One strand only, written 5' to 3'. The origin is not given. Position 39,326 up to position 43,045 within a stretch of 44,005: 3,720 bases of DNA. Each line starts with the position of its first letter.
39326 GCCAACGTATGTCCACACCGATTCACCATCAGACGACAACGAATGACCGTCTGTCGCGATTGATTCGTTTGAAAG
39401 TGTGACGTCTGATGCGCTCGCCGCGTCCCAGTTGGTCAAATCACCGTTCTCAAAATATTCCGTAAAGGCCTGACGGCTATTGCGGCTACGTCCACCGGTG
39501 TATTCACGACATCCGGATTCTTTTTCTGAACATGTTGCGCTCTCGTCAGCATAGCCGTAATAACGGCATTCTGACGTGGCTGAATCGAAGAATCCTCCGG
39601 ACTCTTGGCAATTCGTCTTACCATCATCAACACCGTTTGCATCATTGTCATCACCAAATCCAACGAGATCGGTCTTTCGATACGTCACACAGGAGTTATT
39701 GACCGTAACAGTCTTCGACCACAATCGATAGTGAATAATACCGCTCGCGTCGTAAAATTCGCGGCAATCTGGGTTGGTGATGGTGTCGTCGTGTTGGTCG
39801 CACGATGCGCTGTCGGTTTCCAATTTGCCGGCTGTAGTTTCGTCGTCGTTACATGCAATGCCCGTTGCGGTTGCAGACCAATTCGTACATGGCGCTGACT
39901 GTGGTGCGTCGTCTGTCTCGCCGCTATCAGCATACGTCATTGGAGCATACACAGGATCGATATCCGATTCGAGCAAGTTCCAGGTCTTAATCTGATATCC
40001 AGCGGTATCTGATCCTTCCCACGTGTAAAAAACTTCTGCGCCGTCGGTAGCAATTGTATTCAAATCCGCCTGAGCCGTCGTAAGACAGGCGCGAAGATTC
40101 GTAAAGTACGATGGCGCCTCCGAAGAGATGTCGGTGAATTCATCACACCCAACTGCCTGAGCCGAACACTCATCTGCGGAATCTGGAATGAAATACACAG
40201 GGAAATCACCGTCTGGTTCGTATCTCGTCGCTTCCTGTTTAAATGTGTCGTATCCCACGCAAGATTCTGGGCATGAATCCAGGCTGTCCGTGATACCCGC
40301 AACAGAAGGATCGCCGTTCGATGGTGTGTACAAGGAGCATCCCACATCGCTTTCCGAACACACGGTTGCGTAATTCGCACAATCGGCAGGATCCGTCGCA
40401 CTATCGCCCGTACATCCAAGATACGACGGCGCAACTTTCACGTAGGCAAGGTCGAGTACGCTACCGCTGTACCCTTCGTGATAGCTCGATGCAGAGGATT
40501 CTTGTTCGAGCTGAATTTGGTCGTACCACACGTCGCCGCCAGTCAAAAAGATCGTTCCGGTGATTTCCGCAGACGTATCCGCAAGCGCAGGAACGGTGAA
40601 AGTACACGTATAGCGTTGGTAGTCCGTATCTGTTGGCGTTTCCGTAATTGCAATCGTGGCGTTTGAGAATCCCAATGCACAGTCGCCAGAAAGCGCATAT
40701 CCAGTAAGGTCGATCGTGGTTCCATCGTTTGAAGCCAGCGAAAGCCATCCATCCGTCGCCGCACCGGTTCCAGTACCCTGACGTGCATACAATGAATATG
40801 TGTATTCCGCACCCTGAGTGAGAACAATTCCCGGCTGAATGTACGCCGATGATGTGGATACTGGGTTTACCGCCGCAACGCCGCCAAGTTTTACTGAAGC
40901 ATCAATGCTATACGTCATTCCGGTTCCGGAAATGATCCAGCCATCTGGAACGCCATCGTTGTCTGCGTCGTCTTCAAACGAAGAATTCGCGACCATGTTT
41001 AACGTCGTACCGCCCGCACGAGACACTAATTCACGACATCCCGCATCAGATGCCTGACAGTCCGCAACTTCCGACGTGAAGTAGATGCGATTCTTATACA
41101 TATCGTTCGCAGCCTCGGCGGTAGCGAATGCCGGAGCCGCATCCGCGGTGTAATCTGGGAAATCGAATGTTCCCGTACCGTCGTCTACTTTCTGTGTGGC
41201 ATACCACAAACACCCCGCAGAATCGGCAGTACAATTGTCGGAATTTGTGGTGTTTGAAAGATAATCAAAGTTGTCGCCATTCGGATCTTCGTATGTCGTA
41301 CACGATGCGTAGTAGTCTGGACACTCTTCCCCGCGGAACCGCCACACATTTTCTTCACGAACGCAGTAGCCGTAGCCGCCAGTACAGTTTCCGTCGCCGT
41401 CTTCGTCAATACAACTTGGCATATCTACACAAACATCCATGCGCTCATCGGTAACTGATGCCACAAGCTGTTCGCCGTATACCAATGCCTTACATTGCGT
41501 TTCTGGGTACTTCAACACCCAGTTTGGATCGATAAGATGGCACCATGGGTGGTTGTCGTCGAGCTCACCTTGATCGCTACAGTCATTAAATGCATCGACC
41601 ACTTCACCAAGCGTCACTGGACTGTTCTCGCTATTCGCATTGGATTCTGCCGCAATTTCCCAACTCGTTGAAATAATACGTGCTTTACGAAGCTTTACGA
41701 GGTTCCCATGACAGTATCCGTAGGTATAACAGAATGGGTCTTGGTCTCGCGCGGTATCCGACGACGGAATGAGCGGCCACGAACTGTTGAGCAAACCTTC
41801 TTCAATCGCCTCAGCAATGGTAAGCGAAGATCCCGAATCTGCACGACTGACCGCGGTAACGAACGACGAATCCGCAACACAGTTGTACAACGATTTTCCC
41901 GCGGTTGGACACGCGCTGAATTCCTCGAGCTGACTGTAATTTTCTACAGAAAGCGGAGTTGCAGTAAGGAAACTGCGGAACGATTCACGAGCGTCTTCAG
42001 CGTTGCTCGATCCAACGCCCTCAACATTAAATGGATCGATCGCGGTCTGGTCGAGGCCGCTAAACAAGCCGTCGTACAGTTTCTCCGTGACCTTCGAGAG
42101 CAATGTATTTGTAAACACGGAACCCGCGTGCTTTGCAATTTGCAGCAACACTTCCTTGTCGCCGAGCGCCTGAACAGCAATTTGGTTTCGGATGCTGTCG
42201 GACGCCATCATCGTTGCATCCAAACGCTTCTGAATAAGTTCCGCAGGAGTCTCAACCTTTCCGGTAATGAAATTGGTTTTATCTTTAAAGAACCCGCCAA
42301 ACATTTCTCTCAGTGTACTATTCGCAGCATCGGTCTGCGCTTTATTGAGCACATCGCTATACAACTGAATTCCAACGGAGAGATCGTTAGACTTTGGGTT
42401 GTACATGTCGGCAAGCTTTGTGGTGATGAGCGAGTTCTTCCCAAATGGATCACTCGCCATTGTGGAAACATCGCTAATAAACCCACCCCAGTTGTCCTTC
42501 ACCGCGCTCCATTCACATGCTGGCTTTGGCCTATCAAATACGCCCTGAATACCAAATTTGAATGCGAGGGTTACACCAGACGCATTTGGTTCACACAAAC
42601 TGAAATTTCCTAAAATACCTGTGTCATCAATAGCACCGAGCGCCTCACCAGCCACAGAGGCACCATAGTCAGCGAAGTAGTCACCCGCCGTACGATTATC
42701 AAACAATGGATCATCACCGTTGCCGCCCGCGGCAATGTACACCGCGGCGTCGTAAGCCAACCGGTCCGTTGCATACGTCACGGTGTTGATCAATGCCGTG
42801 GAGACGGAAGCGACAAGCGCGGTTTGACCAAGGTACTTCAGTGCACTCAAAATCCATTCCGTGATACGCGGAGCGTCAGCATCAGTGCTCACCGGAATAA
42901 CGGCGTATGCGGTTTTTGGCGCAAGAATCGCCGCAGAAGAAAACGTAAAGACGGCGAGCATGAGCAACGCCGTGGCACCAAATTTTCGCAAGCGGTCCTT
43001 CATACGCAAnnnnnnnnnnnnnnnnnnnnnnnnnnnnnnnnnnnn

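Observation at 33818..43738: TSP3-repeat anchor protein plus a 3061-aa Cys-rich giant secreted protein as one operon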

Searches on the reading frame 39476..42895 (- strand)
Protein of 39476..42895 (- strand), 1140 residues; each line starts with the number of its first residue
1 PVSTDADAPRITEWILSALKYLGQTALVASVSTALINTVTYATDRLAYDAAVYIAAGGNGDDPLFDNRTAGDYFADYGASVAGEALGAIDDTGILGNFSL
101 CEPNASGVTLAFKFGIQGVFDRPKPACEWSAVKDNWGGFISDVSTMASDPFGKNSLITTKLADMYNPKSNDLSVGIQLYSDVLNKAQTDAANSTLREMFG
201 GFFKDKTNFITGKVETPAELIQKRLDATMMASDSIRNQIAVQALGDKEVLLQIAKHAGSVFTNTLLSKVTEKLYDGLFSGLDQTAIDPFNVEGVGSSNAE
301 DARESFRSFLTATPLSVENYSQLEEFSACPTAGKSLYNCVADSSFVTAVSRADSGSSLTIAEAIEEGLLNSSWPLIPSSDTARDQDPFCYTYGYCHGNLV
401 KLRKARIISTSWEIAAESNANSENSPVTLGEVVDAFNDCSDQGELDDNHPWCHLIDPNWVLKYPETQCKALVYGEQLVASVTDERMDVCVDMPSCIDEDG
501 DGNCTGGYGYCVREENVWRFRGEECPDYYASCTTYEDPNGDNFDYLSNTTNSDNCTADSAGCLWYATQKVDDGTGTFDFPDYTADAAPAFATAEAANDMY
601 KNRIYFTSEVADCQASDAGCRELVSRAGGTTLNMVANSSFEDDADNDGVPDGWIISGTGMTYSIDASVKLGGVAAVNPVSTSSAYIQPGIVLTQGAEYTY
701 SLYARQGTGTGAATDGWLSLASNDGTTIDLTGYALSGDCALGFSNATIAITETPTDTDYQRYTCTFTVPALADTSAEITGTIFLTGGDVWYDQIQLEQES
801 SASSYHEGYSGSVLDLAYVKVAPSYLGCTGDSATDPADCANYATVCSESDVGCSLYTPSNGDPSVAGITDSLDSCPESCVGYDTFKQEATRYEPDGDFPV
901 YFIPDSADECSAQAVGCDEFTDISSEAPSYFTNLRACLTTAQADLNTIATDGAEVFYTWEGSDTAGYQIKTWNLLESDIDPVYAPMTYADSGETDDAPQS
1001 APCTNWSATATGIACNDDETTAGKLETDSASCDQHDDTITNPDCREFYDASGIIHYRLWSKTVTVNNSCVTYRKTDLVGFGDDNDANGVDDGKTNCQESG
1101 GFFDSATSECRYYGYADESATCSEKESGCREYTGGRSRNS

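Call 61: predict_structure(alignment_id=A6)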
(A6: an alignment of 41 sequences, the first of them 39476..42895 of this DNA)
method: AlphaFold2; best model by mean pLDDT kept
length: 1140 residues; sequences in the alignment: 41
mean_pLDDT: 65.5   pTM: 0.33
mean pLDDT of the five models: 65.5, 65.0, 61.5, 59.8, 57.1
residues with pLDDT >= 90: 220; 70-90: 298; 50-70: 294; < 50: 328
segments of 3 or more residues with pLDDT < 50: 1-6, 91-105, 121-129, 163-171, 253-320, 330-336, 466-498, 500-569, 583-590, 599-613, 615-619, 808-813, 824-827, 844-885, 898-903, 1135-1140
pLDDT, mean of each block of 10 residues (from residue 1): 46 63 55 53 52 54 62 64 57 42 47 56 41 60 64 61 45 58 68 69 67 69 71 59 51 44 42 42 34 34 36 31 61 52 83 78 90 92 83 87 82 90 90 93 87 91 55 36 38 42 39 24 25 34 31 26 39 57 49 50 32 47 54 82 84 88 86 84 90 85 90 92 89 87 92 90 91 79 92 88 64 54 51 57 44 35 32 36 50 62 59 85 92 93 75 86 68 91 86 89 91 84 74 89 91 92 94 75 56 83 88 93 86 43
secondary structure, 60 per line:
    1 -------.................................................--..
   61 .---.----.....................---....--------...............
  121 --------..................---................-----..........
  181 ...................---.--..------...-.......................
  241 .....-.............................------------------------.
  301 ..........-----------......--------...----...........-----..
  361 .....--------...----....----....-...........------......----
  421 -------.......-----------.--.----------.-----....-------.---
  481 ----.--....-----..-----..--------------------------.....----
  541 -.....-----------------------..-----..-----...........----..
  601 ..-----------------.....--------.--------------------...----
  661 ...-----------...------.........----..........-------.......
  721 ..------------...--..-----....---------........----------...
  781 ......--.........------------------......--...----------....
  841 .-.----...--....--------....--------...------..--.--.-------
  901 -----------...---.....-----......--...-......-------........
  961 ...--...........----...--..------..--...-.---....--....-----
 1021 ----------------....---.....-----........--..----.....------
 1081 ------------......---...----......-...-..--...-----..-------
elements in order (helices of 4 or more, strands of 3 or more residues): H8-56 H70-90 H94-97 H106-120 H129-146 H150-165 H171-199 E214-216 H218-245 H247-275 H300-310 H322-327 H343-353 H360-365 E374-376 H381-384 H389-392 H396-404 H411-416 H429-434 E466-469 E488-491 E532-536 E542-546 H584-594 H599-602 E620-624 E654-656 E661-663 E675-677 E684-692 E697-706 E714-722 E735-737 E747-750 E760-767 E778-786 E789-797 E816-821 H837-841 E853-856 E865-868 E918-922 E928-933 E936-938 H940-945 E953-963 E966-976 E1006-1009 E1012-1015 H1037-1040 E1044-1048 E1054-1058 E1070-1074 H1093-1098 E1102-1104 E1109-1114

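Call 65: fold_search(model_id=the predicted structure, library=pdb)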
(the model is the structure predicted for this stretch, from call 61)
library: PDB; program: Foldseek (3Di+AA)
matches with E <= 10: 1404; with E <= 0.001: 89
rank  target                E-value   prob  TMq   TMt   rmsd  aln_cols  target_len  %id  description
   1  2zey_A                2.8e-06  1.00  0.11  0.74   4.5       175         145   15  Family 16 carbohydrate binding module (released 2008-03-04)
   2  2w5f_B                4.5e-06  1.00  0.10  0.21   5.7       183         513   12  High resolution crystallographic structure of the Clostridium thermocellum N-terminal endo-1,4-beta-D-xylanase 10B (Xy (released 2010-01-19)
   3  2xon_L                5.0e-06  1.00  0.10  0.61   5.5       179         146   14  Structure of TmCBM61 in complex with beta-1,4-galactotriose at 1.4 A resolution (released 2010-09-08)
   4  8hhv_A                5.3e-06  1.00  0.10  0.22   5.7       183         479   16  endo-alpha-D-arabinanase EndoMA1 from Microbacterium arabinogalactanolyticum (released 2023-08-16)
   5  4xup_E                6.6e-06  1.00  0.11  0.59   6.6       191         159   14  Structure of the N-terminal CBM22-1-CBM22-2 tandem domain from Paenibacillus barcinonensis Xyn10C (released 2015-06-03)
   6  3oea_A                6.9e-06  1.00  0.11  0.74   4.3       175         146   15  Crystal structure of the Q121E mutants of C.polysaccharolyticus CBM16-1 bound to cellopentaose (released 2010-08-25)
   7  2zey_B                6.9e-06  1.00  0.11  0.72   5.2       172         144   15  Family 16 carbohydrate binding module (released 2008-03-04)
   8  2zex_B                7.7e-06  1.00  0.11  0.71   5.2       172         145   15  Family 16 carbohydrate binding module (released 2008-03-04)
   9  2zew_B                8.6e-06  1.00  0.11  0.75   4.2       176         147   15  Family 16 Cabohydrate Binding Domain Module 1 (released 2008-03-04)
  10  2zex_A                9.6e-06  1.00  0.11  0.71   5.3       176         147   15  Family 16 carbohydrate binding module (released 2008-03-04)
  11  4xup_C                1.1e-05  1.00  0.11  0.58   6.5       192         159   14  Structure of the N-terminal CBM22-1-CBM22-2 tandem domain from Paenibacillus barcinonensis Xyn10C (released 2015-06-03)
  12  6a99_D                1.1e-05  1.00  0.11  0.53   5.7       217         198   14  Crystal structure of a Stig cyclases Fisc from Fischerella sp. TAU in complex with (3Z)-3-(1-methyl-2-pyrrolidinyliden (released 2018-12-19)
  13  2wys_A                1.3e-05  1.00  0.11  0.22   4.5       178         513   15  High resolution crystallographic structure of the Clostridium thermocellum N-terminal endo-1,4-beta-D-xylanase 10B (Xy (released 2010-08-25)
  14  6a98_A                1.4e-05  1.00  0.12  0.54   6.9       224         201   12  Crystal structure of a cyclase from Fischerella sp. TAU (released 2018-12-19)
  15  3oeb_A                1.6e-05  1.00  0.11  0.73   4.5       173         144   15  Crystal structure of the Q121E mutant of C.polysaccharolyticus CBM16-1 bound to mannopentaose (released 2010-08-25)
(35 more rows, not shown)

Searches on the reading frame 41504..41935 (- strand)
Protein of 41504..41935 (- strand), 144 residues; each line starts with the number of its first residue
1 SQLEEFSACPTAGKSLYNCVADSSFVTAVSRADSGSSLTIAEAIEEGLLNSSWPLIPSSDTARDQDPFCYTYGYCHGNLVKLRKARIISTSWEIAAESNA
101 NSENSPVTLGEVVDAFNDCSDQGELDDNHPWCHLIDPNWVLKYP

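Call 66: search_protein_families(library=pfam, proteins=[window:41504-41935:-], max_evalue=10)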
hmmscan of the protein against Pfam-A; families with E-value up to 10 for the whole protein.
window:41504-41935:- (144 aa): 0 families

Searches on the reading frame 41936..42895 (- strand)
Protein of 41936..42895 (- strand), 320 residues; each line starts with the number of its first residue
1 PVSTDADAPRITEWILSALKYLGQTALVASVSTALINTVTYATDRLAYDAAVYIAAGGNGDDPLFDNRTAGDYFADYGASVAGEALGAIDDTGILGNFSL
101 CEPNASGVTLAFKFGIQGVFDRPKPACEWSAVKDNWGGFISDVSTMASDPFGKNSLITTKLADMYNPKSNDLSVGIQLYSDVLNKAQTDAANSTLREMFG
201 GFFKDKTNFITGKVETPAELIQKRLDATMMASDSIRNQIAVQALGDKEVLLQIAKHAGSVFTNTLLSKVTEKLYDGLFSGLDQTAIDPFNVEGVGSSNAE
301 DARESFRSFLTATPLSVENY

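Call 66: search_protein_families(library=pfam, proteins=[window:41936-42895:-], max_evalue=10)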
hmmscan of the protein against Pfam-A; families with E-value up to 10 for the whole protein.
window:41936-42895:- (320 aa): 1 family
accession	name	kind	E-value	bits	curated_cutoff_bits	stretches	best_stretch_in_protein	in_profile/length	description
PF20356.3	DUF6651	-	0.15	13.1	27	1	186-228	5-46/113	Family of unknown function (DUF6651)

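Call 85: search_protein_representatives(alignment_id=A9)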
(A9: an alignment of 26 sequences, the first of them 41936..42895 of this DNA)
Query: 26 sequences, 323 profile positions. Proteins with E-value up to 0.001 (for the whole library): 1201; up to 1e-10: 1009; up to 1e-30: 223. The best 150 are listed.
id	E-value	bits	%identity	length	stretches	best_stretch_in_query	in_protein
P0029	6.2e-124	429.4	-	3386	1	2-323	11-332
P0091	1.5e-123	428.2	-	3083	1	2-323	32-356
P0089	2.9e-120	417.3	-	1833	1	2-323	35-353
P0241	2.4e-119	414.3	-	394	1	3-323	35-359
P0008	2.3e-118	411.1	-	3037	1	4-323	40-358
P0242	1.3e-110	385.6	-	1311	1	3-323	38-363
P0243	1.0e-107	376.1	-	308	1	3-273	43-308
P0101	1.4e-105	369.1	-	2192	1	4-323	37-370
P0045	1.0e-99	349.8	-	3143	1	11-323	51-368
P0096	1.5e-98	346.0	-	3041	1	4-323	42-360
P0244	1.5e-94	332.8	-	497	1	4-323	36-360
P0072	3.2e-94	331.8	-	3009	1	11-323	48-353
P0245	2.9e-93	328.6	-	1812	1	8-323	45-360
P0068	6.3e-93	327.5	-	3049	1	7-323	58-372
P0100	2.6e-92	325.5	-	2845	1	10-323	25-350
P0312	1.9e-44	168.2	-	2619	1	13-320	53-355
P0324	6.4e-41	156.6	-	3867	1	13-314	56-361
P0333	1.9e-39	151.8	-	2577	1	2-285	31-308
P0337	1.5e-38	148.8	-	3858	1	7-282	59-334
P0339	3.1e-38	147.8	-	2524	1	5-285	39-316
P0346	1.1e-37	145.9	-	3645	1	7-283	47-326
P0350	1.6e-37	145.4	-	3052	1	16-323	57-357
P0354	7.6e-37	143.2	-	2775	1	24-281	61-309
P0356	1.2e-36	142.5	-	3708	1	3-323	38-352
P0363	6.2e-36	140.2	-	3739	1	19-282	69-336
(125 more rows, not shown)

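Call 88: list_cluster_members(proteins=[P0324, P0337, P0363, P0346, P0356, P0333, P0339, P0312, P0354, P0350])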
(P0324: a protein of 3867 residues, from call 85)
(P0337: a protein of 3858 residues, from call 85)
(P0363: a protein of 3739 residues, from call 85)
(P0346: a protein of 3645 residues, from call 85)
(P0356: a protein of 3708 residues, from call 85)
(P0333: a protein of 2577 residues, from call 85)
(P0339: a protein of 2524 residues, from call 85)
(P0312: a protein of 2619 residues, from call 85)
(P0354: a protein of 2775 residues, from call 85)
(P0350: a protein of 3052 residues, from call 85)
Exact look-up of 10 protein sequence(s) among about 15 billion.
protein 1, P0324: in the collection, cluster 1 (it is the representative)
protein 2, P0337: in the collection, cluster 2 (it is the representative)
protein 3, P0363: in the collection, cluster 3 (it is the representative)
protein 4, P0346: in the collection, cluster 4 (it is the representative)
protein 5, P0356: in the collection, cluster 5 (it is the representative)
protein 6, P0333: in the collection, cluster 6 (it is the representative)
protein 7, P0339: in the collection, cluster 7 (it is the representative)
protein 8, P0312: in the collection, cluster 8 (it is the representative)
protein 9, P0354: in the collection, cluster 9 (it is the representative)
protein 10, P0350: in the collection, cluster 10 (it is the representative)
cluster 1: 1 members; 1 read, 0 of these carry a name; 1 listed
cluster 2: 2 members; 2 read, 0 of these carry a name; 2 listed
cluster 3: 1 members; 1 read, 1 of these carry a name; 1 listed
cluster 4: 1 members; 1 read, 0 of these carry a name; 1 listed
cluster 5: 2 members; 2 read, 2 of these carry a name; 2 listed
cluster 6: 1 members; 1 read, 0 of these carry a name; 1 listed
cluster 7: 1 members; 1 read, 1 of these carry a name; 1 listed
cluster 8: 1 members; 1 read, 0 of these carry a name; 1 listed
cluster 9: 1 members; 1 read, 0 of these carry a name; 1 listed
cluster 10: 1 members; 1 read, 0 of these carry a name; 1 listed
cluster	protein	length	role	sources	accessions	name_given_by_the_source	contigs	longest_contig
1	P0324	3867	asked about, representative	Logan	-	-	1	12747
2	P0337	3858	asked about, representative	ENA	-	-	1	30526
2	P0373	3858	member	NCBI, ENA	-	-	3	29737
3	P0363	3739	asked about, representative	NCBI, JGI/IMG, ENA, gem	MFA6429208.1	MAG: hypothetical protein WCV84_01790 [Patescibacteria group bacterium]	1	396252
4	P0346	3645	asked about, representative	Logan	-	-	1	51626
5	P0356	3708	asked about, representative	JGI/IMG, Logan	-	hypothetical protein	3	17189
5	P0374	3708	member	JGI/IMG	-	hypothetical protein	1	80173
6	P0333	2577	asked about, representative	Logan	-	-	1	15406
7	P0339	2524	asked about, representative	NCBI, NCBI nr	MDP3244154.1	MAG: hypothetical protein Q8M83_00665 [bacterium] | hypothetical protein [bacterium]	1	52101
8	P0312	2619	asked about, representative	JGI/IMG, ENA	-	-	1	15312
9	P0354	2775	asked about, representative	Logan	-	-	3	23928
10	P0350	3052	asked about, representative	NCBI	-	-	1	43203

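Call 94: find_encoding_contigs(protein=P0363, flank=6000, max_places=1)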
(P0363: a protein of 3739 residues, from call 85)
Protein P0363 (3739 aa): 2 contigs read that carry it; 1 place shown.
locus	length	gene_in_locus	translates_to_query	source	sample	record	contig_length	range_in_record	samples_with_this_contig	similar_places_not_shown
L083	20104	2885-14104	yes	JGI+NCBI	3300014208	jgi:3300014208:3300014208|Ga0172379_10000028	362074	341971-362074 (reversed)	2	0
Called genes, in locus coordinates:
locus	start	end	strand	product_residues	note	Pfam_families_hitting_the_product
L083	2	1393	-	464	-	PF12229:PG_binding_4 (faint), PF04294:VanW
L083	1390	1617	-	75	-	-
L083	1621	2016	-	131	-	PF00011:HSP20, PF17886:ArsA_HSP20 (weak)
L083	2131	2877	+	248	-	-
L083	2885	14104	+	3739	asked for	PF02018:CBM_4_9 (faint)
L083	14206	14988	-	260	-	-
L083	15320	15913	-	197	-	-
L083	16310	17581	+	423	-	PF00587:tRNA-synt_2b, PF03129:HGTP_anticodon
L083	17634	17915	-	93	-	PF00216:Bac_DNA_binding, PF18291:HU-HIG (weak), PF18175:HU-CCDC81_bac_2 (weak)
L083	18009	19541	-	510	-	PF12072:RNase_Y_N, PF00013:KH_1, PF22891:KH_PNO1_2nd (faint), PF08668:HDOD (faint), PF01966:HD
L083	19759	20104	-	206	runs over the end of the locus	PF01509:TruB_N, PF16198:TruB_C_2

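Call 103: search_solved_structures(query=A9, max_evalue=10)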
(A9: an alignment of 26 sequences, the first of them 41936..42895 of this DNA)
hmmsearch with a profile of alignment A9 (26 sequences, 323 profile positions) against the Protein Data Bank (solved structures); distinct sequences matched with E-value up to 10: 1.
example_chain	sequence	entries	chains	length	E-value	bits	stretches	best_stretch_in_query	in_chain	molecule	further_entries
5vpr_A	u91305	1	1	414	0.8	11.7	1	152-204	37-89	Cysteine desulfurase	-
